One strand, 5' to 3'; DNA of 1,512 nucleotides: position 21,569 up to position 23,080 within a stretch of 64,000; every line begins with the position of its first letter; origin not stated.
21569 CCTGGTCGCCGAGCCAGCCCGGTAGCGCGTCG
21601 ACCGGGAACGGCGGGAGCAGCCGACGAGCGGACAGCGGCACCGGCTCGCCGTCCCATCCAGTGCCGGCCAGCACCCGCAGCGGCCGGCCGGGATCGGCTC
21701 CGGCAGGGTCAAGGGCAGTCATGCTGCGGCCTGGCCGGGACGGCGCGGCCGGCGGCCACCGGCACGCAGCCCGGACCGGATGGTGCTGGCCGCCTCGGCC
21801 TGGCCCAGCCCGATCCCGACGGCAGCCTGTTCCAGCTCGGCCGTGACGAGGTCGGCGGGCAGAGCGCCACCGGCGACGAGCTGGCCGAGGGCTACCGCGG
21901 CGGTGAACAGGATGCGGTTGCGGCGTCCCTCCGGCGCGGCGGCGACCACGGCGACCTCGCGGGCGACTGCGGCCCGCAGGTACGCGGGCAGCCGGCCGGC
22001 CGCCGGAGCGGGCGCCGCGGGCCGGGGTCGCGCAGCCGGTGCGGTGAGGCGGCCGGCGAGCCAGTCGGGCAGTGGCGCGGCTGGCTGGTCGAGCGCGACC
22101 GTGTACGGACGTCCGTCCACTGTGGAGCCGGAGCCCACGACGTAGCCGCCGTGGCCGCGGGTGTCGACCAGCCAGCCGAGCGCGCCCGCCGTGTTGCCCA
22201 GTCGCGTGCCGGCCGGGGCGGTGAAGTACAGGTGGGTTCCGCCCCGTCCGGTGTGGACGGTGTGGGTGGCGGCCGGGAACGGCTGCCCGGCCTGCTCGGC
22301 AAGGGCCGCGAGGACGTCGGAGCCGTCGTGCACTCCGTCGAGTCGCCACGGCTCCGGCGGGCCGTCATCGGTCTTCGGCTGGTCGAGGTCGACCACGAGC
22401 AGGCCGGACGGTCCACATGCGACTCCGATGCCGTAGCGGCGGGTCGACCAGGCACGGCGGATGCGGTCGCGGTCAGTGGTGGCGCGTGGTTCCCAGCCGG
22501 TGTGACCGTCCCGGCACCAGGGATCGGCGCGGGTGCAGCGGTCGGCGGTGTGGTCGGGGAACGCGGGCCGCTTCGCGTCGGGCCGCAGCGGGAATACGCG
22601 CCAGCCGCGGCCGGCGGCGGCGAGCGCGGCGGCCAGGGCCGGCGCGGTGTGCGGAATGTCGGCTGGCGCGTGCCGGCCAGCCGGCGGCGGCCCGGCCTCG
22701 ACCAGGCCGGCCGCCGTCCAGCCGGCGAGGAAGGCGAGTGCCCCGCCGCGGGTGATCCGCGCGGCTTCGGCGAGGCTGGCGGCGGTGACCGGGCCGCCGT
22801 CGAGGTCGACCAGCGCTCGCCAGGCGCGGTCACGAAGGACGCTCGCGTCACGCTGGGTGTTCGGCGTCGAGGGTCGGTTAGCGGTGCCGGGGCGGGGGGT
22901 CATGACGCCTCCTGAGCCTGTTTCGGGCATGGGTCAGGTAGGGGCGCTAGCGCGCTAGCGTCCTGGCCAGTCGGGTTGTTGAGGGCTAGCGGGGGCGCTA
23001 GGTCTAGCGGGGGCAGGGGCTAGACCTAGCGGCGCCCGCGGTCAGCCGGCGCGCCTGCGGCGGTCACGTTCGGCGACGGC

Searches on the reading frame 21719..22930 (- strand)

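Call 10: search_protein_families(library=pfam, proteins=[window:21719-22930:-], max_evalue=0.01)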
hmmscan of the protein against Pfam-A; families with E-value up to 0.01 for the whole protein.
window:21719-22930:- (403 aa): 1 family
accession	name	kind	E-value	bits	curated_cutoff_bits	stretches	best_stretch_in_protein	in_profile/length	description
PF09250.16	Prim-Pol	-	2.6e-44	151.9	22.8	1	102-290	1-158/158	Bifunctional DNA primase/polymerase, N-terminal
